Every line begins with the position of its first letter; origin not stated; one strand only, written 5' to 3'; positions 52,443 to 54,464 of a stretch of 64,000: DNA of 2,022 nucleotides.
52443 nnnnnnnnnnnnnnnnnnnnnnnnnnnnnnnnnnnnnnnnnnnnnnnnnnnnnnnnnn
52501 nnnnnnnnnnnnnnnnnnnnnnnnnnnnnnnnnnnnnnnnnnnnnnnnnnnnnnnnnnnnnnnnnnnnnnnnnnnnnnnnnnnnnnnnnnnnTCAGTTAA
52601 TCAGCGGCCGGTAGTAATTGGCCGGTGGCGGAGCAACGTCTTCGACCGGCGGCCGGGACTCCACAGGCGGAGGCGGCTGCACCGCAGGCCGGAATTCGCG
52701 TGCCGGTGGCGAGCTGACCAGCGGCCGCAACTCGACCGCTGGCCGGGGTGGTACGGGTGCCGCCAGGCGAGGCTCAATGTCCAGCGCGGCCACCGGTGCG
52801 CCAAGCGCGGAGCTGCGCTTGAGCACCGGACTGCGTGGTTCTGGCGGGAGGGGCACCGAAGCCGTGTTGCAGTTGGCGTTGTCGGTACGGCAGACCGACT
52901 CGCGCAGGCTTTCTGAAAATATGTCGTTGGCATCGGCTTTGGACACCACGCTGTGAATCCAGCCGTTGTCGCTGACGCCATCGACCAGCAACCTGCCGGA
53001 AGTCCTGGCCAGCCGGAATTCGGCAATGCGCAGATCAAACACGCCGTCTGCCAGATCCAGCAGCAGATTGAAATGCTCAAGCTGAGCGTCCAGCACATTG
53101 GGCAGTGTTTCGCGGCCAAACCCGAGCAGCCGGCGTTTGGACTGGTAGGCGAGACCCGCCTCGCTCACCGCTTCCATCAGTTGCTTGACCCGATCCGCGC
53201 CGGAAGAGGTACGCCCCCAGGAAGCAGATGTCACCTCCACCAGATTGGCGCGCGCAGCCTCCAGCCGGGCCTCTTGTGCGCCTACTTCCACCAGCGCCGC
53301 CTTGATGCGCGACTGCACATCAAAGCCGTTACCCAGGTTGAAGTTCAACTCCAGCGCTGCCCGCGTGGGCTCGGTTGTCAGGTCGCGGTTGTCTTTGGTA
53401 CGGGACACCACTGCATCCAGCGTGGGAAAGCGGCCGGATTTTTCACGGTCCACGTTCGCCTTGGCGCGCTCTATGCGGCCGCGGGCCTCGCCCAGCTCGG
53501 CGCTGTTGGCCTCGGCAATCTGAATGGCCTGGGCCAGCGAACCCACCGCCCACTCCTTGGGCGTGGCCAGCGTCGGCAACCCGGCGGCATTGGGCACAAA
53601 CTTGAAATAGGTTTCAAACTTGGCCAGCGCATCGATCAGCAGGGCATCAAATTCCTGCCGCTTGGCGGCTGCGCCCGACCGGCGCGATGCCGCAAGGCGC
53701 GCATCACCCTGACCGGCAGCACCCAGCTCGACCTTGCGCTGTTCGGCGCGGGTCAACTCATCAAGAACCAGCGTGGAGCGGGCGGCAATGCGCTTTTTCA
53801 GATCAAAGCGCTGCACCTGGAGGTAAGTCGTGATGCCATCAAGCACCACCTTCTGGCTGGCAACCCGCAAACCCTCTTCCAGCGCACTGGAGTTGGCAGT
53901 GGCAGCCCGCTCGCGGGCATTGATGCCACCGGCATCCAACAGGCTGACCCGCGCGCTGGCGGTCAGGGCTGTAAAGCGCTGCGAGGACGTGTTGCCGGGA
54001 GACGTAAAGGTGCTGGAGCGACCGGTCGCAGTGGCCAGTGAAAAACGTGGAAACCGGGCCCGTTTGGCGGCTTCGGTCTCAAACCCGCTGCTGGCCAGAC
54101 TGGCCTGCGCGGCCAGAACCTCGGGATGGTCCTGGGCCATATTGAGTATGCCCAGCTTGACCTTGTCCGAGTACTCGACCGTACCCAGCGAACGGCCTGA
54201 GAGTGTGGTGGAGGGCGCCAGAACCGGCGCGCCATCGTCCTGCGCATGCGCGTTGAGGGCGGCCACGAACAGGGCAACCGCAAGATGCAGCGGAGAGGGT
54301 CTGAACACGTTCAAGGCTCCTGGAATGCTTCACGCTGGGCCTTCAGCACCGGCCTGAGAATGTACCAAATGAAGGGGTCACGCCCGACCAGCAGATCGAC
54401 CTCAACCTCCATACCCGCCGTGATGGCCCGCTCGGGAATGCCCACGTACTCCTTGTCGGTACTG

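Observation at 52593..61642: Type I secretion operon preceded by two tandem non-RTX, low-complexity cargo genes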

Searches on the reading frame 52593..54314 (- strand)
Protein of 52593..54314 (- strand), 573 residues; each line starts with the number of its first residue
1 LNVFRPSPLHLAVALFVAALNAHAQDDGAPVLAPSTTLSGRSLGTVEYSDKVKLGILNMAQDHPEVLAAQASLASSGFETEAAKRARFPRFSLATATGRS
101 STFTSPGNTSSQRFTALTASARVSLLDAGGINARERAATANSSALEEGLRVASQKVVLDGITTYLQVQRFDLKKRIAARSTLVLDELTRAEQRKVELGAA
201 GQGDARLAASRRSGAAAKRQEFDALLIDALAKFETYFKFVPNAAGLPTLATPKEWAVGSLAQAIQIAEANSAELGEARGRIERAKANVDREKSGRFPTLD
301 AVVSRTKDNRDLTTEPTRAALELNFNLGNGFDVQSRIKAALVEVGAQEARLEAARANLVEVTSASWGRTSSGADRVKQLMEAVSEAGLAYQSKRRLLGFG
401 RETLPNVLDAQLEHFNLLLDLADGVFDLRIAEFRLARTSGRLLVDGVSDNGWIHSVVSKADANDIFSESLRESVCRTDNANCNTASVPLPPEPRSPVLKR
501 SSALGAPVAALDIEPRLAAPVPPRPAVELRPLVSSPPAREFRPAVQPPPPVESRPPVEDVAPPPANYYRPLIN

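Call 3: search_protein_families(library=pfam, proteins=[window:52593-54314:-], max_evalue=0.1)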
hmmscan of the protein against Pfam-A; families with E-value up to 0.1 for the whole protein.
window:52593-54314:- (573 aa): 1 family
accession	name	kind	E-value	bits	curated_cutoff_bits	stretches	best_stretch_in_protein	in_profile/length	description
PF02321.23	OEP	-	1.3e-30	107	22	2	260-440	1-187/187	Outer membrane efflux protein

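Call 4: search_protein_families(library=ncbifam, proteins=[window:52593-54314:-], max_evalue=0.1)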
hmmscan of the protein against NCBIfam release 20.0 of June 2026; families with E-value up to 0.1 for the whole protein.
window:52593-54314:- (573 aa): 6 families
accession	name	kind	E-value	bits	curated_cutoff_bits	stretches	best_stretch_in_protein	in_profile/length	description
TIGR01844.1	type_I_sec_TolC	subfamily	1.5e-33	116.5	225.15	1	61-444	14-402/414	TolC family outer membrane protein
TIGR01845.1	outer_NodT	subfamily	1.6e-07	30.6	210.05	2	61-142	281-362/460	efflux transporter outer membrane subunit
NF052390.1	efflux_OMP_AbuO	equivalog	2.9e-07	29.6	700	1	107-445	94-436/447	multidrug efflux outer membrane protein AbuO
NF007002.0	PRK09465.1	equivalog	8.1e-06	24.6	495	1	61-445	35-429/460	outer membrane channel protein TolC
NF033143.1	efflux_OM_AdeK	equivalog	0.00059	18.7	900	1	59-139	280-360/480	multidrug efflux RND transporter AdeIJK outer membrane channel subunit AdeK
NF033142.1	efflux_OM_AdeC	exception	0.0068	15.1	975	0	60-103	281-324/465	multidrug efflux RND transporter AdeABC outer membrane channel subunit AdeC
